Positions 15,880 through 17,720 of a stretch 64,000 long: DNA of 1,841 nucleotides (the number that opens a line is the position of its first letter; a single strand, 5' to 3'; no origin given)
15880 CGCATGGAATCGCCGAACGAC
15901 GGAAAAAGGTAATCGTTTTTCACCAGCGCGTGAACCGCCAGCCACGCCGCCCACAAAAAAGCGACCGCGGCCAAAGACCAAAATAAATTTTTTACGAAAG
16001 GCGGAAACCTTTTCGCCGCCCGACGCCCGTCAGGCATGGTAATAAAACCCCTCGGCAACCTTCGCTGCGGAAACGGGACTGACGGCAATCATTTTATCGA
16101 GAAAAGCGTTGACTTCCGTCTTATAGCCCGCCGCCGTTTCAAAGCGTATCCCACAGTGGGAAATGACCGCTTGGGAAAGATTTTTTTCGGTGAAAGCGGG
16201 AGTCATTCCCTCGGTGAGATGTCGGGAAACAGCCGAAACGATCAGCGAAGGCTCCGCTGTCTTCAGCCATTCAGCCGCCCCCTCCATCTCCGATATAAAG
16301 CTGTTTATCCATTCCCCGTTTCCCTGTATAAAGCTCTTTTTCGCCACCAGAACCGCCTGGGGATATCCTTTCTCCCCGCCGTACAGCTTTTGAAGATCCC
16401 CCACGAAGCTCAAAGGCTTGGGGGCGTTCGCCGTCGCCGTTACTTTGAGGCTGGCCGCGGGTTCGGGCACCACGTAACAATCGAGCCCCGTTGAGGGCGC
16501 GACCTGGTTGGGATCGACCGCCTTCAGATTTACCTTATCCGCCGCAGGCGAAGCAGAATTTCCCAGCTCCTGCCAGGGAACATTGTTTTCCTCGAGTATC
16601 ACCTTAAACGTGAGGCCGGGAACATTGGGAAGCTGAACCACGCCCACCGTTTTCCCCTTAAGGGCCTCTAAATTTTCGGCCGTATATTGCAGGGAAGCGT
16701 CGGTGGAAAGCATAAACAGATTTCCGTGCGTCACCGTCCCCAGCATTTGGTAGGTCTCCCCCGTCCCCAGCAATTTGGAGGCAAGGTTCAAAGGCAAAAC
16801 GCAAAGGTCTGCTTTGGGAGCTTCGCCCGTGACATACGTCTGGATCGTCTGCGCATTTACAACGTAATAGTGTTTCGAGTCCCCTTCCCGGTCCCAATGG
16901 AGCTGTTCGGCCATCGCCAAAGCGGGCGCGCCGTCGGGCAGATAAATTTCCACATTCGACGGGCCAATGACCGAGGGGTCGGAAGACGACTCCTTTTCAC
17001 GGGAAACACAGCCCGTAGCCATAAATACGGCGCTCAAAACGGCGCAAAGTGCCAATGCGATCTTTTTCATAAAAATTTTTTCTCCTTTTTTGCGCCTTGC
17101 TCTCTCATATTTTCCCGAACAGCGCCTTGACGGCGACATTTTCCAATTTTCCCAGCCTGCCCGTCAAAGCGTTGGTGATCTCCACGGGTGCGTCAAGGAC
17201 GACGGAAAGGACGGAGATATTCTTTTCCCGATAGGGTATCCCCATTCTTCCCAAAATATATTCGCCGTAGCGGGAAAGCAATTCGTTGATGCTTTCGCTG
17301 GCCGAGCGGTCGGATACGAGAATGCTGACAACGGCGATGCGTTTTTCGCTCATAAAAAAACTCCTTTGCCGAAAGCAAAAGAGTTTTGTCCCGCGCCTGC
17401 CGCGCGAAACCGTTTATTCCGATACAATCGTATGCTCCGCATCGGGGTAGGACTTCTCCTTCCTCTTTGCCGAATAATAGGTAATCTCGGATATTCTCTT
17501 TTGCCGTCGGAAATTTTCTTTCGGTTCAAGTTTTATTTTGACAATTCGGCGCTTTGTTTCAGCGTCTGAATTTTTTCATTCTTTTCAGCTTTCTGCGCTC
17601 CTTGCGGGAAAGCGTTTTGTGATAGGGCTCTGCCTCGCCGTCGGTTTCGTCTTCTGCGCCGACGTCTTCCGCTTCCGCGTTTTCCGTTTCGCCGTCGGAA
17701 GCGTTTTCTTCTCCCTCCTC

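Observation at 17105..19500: Non-canonical [FeFe]-hydrogenase-like protein with polyacidic tail, in an operon with a small ACT-like regulator and an ABC importer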

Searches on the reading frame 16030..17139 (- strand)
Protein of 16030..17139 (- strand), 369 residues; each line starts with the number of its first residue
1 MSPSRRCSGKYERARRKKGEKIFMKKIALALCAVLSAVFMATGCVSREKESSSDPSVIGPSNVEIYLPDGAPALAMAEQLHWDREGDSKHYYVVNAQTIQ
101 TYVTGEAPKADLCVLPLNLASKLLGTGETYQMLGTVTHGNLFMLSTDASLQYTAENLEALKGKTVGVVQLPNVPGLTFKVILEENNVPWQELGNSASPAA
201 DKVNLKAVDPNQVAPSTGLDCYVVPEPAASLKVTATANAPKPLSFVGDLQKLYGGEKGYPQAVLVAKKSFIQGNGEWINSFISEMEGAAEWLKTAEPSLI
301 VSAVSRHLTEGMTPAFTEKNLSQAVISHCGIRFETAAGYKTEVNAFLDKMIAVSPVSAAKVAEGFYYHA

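Call 3: search_protein_families(library=pfam, proteins=[window:16030-17139:-], max_evalue=0.01)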
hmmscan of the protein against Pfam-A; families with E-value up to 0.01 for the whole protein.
window:16030-17139:- (369 aa): 0 families

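Call 4: search_protein_families(library=ncbifam, proteins=[window:16030-17139:-], max_evalue=0.01)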
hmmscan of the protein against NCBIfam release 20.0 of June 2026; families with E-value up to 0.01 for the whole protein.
window:16030-17139:- (369 aa): 0 families

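Call 21: search_solved_structures(query=window:16030-17070:-, max_evalue=10)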
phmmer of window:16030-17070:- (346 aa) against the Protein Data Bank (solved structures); distinct sequences matched with E-value up to 10: 4.
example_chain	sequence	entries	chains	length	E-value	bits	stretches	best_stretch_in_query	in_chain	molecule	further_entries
4fmf_A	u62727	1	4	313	0.57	12.6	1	217-287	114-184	Poliovirus receptor-related protein 1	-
3u82_B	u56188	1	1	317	0.58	12.6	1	217-287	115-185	Poliovirus receptor-related protein 1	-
3sku_E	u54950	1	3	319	0.59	12.6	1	217-287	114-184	Poliovirus receptor-related protein 1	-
3alp_A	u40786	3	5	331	0.64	12.5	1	217-287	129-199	Poliovirus receptor-related protein 1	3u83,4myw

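Call 51: find_homologous_proteins(query=window:16033-17070:-, max_evalue=0.00001)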
Query window:16033-17070:- (346 aa): 1867 proteins with E <= 0.00001 among 5478 candidates; the best 120 are listed.
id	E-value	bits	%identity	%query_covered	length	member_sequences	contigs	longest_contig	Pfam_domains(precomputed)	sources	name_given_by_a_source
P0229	4.4e-218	741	97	100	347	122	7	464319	-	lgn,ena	-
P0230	5.4e-135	468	65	100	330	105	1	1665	-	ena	-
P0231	1.4e-125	437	74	50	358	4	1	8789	-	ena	-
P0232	3.6e-125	436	72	50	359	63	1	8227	-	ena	-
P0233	3.1e-124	433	63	93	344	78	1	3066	-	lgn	-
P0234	3.7e-123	429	65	90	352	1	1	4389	-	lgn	-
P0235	7.0e-123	428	62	89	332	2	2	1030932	-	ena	-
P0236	1.9e-122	427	69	50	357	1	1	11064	-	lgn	-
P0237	5.0e-120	419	58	99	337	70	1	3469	-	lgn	-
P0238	8.6e-120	418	63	88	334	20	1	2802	-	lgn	-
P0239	2.2e-119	417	60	100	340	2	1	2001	-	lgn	-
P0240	1.4e-117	411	68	50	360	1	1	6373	-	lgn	-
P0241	1.8e-116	407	59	94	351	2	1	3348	-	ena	-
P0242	1.2e-111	391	56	99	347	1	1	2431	-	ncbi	-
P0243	2.1e-111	390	55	99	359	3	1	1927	-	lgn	-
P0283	2.8e-92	328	47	99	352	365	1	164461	-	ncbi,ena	-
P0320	3.8e-90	321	50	88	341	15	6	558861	-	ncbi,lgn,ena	-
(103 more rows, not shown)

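Call 52: find_encoding_contigs(protein=P0283, flank=6000, max_places=1)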
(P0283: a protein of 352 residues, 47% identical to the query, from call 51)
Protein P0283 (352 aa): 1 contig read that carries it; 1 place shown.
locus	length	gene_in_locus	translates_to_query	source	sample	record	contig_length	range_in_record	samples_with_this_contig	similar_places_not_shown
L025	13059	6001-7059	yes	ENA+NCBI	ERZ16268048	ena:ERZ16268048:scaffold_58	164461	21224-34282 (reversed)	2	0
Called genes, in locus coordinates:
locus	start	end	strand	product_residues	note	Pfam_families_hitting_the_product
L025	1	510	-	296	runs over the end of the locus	PF13476:AAA_23 (weak), PF02463:SMC_N (faint), PF13304:AAA_21, PF13175:AAA_15 (weak)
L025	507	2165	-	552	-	PF05833:NFACT_N, PF05670:NFACT-R_1, PF18297:NFACT-R_2 (weak)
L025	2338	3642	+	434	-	PF05697:Trigger_N, PF00254:FKBP_C, PF05698:Trigger_C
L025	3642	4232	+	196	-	PF00574:CLP_protease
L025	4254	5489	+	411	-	PF01078:Mg_chelatase (faint), PF06689:zf-C4_ClpX, PF00004:AAA, PF07724:AAA_2, PF07728:AAA_5 (faint), PF10431:ClpB_D2-small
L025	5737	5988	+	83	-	PF21699:TM1266-like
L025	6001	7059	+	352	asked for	-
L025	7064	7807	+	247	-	PF00528:BPD_transp_1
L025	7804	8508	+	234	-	PF00005:ABC_tran, PF13304:AAA_21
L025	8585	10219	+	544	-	PF01266:DAO (faint), PF03486:HI0933_like (faint), PF07992:Pyr_redox_2, PF13450:NAD_binding_8 (faint), PF13738:Pyr_redox_3, PF00070:Pyr_redox, PF02852:Pyr_redox_dim, PF00581:Rhodanese, +2 more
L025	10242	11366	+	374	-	PF00248:Aldo_ket_red, PF13183:Fer4_8 (faint), PF12838:Fer4_7 (faint), PF13746:Fer4_18 (faint), PF13187:Fer4_9, PF13237:Fer4_10 (weak), PF13534:Fer4_17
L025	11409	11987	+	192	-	PF12822:ECF_trnsprt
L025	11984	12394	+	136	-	PF08973:TM1506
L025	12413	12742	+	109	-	-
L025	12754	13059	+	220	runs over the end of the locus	-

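Call 53: find_encoding_contigs(protein=P0320, flank=6000, max_places=1)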
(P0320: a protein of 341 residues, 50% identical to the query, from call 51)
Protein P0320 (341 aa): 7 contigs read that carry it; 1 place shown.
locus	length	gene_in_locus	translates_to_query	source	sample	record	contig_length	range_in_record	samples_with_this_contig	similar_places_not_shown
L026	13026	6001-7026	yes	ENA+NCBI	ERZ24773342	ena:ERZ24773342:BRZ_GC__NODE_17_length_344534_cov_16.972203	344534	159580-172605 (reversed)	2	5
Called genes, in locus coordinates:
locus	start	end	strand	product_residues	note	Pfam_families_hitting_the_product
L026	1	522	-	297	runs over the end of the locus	PF13476:AAA_23 (weak), PF02463:SMC_N (faint), PF13304:AAA_21, PF13175:AAA_15 (weak)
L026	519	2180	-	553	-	PF05833:NFACT_N, PF05670:NFACT-R_1, PF18297:NFACT-R_2 (weak)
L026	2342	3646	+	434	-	PF05697:Trigger_N, PF00254:FKBP_C, PF05698:Trigger_C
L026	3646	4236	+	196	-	PF00574:CLP_protease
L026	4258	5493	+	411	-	PF01078:Mg_chelatase (faint), PF06689:zf-C4_ClpX, PF00004:AAA, PF07724:AAA_2, PF07728:AAA_5 (faint), PF10431:ClpB_D2-small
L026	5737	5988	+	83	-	PF21699:TM1266-like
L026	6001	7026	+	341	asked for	-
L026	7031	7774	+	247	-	PF00528:BPD_transp_1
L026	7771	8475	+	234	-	PF00005:ABC_tran, PF13304:AAA_21 (weak)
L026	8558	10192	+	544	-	PF01266:DAO (faint), PF03486:HI0933_like (faint), PF07992:Pyr_redox_2, PF13450:NAD_binding_8 (faint), PF13738:Pyr_redox_3, PF00070:Pyr_redox, PF02852:Pyr_redox_dim, PF00581:Rhodanese (weak), +1 more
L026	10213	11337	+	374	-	PF00248:Aldo_ket_red, PF13183:Fer4_8 (faint), PF13746:Fer4_18 (faint), PF13187:Fer4_9, PF13237:Fer4_10 (weak), PF13534:Fer4_17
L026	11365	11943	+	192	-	PF12822:ECF_trnsprt (weak)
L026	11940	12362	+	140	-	PF08973:TM1506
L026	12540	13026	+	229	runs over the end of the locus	PF02163:Peptidase_M50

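Call 64: predict_structure(alignment_id=A5)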
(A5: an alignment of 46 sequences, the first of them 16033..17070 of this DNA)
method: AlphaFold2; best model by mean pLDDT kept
length: 346 residues; sequences in the alignment: 46
mean_pLDDT: 90.0   pTM: 0.85
mean pLDDT of the five models: 90.0, 89.4, 89.0, 88.7, 87.9
residues with pLDDT >= 90: 287; 70-90: 24; 50-70: 4; < 50: 31
segments of 3 or more residues with pLDDT < 50: 1-31
pLDDT, mean of each block of 10 residues (from residue 1): 38 37 41 72 97 97 91 96 96 98 98 96 96 97 92 95 96 93 96 95 94 95 96 93 98 96 95 97 96 94 95 97 97 96 96
secondary structure, 60 per line:
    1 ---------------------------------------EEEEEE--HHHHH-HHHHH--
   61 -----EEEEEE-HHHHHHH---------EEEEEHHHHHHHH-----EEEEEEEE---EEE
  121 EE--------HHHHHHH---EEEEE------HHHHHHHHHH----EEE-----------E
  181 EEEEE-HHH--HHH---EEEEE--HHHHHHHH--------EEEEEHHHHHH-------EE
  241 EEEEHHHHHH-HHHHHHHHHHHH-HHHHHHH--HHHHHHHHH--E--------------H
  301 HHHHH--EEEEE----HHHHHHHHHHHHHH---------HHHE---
elements in order: E40-45 H48-52 H54-58 E66-71 H73-79 E89-93 H94-101 E107-114 E118-122 H131-137 E141-145 H152-161 E166-168 E180-185 E198-202 H205-212 E221-225 H226-231 E239-244 H245-250 H252-263 H265-271 H274-282 H300-305 E308-312 H317-330

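Call 67: fold_search(model_id=the predicted structure, library=pdb)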
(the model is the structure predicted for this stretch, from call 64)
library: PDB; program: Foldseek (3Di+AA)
matches with E <= 10: 849; with E <= 0.001: 297
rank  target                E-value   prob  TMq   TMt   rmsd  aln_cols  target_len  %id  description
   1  3hn0_B                8.4e-16  1.00  0.64  0.77   4.9       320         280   18  CRYSTAL STRUCTURE OF AN ABC TRANSPORTER (BDI_1369) FROM PARABACTEROIDES DISTASONIS AT 1.75 A RESOLUTION (released 2009-07-07)
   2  3hn0_A                1.2e-15  1.00  0.67  0.81   3.5       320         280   17  CRYSTAL STRUCTURE OF AN ABC TRANSPORTER (BDI_1369) FROM PARABACTEROIDES DISTASONIS AT 1.75 A RESOLUTION (released 2009-07-07)
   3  4nmy_A                3.5e-12  1.00  0.50  0.56   6.0       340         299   12  Crystal Structure of the Thiamin-bound form of Substrate-binding Protein of ABC Transporter from Clostridium difficile (released 2013-12-04)
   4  9ooz                  9.2e-11  1.00  0.54  0.61   6.3       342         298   14  Crystal structure of PqqT Y161W Variant with PQQ bound (released 2025-10-15)
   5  9b1v                  1.3e-10  1.00  0.54  0.61   6.7       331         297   13  Crystal structure of PqqT with PQQ and Gd3+ bound (released 2024-08-21)
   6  3ix1_A                1.7e-10  1.00  0.52  0.57   6.0       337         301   16  Periplasmic N-formyl-4-amino-5-aminomethyl-2-methylpyrimidine binding protein from Bacillus halodurans (released 2010-10-13)
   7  3un6                  1.8e-10  1.00  0.52  0.60   6.0       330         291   11  2.0 Angstrom Crystal Structure of Ligand Binding Component of ABC-type Import System from Staphylococcus aureus with Zin (released 2011-12-07)
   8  3ksj                  2.0e-10  1.00  0.51  0.59   6.3       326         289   13  The alkanesulfonate-binding protein SsuA from Xabthomonas axonopodis pv. citri bound to MES (released 2010-10-13)
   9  9b1u                  2.2e-10  1.00  0.53  0.60   6.7       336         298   12  Crystal structure of PqqT with PQQ bound (released 2024-08-21)
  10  6ssy_A                2.5e-10  1.00  0.51  0.58   6.0       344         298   14  Taurine ABC transporter substrate binding protein TauA from E. coli in complex with 2-Aminoethylphosphonic acid (released 2019-12-18)
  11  3qsl_A                2.5e-10  1.00  0.47  0.50   7.4       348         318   16  Structure of CAE31940 from Bordetella bronchiseptica RB50 (released 2011-03-23)
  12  6ssy_B                2.7e-10  1.00  0.51  0.57   5.7       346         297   15  Taurine ABC transporter substrate binding protein TauA from E. coli in complex with 2-Aminoethylphosphonic acid (released 2019-12-18)
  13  1zbm                  2.9e-10  1.00  0.49  0.60   5.7       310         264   12  X-Ray Crystal Structure of Protein AF1704 from Archaeoglobus fulgidus. Northeast Structural Genomics Consortium Target G (released 2005-04-19)
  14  9uak                  4.2e-10  1.00  0.51  0.48   7.3       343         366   13  Crystal structure of C terminal regulatory domain of cyanobacterial bicarbonate transporter CmpABCD (released 2026-04-08)
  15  3qsl_B                5.0e-10  1.00  0.46  0.49   7.7       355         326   16  Structure of CAE31940 from Bordetella bronchiseptica RB50 (released 2011-03-23)
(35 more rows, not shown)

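Call 76: find_related_loci(query=A5, collection=metagenome_contigs, flank=4000)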
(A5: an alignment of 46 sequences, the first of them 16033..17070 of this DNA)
Query A5 (346 aa) in metagenome_contigs; peptide patterns used: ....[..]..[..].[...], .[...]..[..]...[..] (x = any residue, [..] = any of these).
167 stretches matched a pattern; 98 encode a relative of the query (tblastn E <= 1e-3); the best 80 are kept; 80 distinct loci.
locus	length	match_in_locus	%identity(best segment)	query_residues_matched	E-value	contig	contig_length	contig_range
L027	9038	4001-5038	97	1-346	0e+0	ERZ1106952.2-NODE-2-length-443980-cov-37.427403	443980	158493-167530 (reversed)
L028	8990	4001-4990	65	1-346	3e-147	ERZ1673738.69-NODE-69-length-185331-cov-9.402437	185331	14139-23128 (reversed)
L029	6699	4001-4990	65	1-346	3e-147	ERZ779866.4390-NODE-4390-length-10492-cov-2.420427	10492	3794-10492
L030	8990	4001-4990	64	1-346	3e-145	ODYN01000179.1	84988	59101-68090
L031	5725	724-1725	58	2-345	1e-129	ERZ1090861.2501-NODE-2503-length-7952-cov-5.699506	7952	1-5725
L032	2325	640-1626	48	4-345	6e-107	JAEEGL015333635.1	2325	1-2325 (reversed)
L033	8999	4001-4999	47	12-346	3e-100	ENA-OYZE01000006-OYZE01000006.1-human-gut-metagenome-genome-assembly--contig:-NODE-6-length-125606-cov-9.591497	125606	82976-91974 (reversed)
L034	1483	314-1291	51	1-344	8e-106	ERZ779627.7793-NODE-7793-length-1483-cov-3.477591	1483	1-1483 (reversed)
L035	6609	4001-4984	49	1-343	2e-98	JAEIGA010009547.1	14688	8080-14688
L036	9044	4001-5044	47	4-346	1e-97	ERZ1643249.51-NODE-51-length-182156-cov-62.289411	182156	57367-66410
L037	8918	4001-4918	50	42-346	4e-97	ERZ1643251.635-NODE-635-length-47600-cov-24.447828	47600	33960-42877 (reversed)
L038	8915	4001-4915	50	42-344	2e-95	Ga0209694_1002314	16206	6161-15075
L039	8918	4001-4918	51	36-345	3e-94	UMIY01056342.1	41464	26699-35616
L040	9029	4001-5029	48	1-344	3e-94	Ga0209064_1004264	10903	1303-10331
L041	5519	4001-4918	51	36-345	5e-94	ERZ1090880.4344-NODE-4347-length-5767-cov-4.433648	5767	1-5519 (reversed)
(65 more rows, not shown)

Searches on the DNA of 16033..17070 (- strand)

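Call 70: search_rna_families(source=L025, start=5480, end=5760, threshold=evalue, max_evalue=10)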
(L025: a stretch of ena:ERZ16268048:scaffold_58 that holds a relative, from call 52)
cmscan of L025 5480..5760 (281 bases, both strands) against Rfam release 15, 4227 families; matches with E-value up to 10: 2.
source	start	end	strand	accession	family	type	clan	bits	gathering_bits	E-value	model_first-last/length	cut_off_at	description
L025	5586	5646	-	RF01370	CRISPR-DR57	Gene; CRISPR;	-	20.1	39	0.042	1-37/37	no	CRISPR RNA direct repeat element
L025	5705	5734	-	RF00502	TCV_Pr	Cis-reg;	-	15.1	40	2.4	1-34/34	no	Turnip crinkle virus (TCV) core promoter hairpin (Pr)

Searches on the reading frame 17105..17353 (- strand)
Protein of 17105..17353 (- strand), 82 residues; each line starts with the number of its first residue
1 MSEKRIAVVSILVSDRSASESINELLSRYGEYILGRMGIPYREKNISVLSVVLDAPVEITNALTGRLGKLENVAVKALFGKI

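Call 3: search_protein_families(library=pfam, proteins=[window:17105-17353:-], max_evalue=0.01)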
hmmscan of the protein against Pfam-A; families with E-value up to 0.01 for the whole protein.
window:17105-17353:- (82 aa): 1 family
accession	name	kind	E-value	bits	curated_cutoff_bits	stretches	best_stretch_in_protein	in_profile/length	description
PF21699.3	TM1266-like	-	4.5e-29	100.7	27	1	5-77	1-74/74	Iron-only hydrogenase system regulator, putative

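Call 4: search_protein_families(library=ncbifam, proteins=[window:17105-17353:-], max_evalue=0.01)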
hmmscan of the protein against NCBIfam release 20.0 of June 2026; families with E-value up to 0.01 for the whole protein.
window:17105-17353:- (82 aa): 2 families
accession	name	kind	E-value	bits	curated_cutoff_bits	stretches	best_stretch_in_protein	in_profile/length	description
TIGR03959.1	hyd_TM1266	equivalog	1.6e-30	104.7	60.8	1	5-78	1-74/76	TM1266 family iron-only hydrogenase system putative regulator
NF052672.1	CPF_0552_fam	subfamily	0.0024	17.6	85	1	8-77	3-77/80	CPF_0552 family protein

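Call 20: search_solved_structures(query=window:17105-17353:-, max_evalue=1, show_alignments=1)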
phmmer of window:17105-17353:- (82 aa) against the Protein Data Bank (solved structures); distinct sequences matched with E-value up to 1: 1.
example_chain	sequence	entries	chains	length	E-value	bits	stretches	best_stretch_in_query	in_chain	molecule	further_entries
2nzc_A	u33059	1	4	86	2.4e-12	50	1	3-77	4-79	Hypothetical protein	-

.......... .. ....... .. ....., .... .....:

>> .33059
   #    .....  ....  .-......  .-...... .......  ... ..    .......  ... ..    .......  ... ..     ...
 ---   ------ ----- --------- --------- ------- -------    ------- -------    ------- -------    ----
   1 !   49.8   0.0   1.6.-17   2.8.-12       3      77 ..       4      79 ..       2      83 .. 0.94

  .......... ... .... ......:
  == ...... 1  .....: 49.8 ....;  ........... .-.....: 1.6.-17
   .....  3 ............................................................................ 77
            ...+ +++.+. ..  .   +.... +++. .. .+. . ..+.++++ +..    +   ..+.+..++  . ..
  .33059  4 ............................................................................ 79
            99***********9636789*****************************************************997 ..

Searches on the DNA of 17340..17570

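Call 71: search_rna_families(source=window, start=17340, end=17570, threshold=evalue, max_evalue=10)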
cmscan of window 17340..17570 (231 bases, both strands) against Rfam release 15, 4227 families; matches with E-value up to 10: 6.
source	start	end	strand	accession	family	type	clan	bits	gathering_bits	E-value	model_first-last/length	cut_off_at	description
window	17351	17485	-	RF00515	PyrR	Cis-reg;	-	20.6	54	0.84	1-115/115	no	PyrR binding site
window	17523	17559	-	RF01377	CRISPR-DR64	Gene; CRISPR;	CL00015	19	40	0.52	1-37/37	no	CRISPR RNA direct repeat element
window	17341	17398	-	RF03963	mir-2996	Gene; miRNA;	-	15.1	100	1.4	1-72/72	no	mir-2996 microRNA precursor family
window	17460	17542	-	RF03055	RAGATH-30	Gene; sRNA;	-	14.1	59.5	2.5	1-59/59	no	RAGATH-30 RNA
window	17371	17424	+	RF01143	sR16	Gene; snRNA; snoRNA; CD-box;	-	13.8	70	2.3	1-53/53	no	Small nucleolar RNA sR16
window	17361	17375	-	RF03156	L31-Firmicutes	Cis-reg; leader;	CL00118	10.7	33.3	9.2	1-32/32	no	L31-Firmicutes ribosomal protein leader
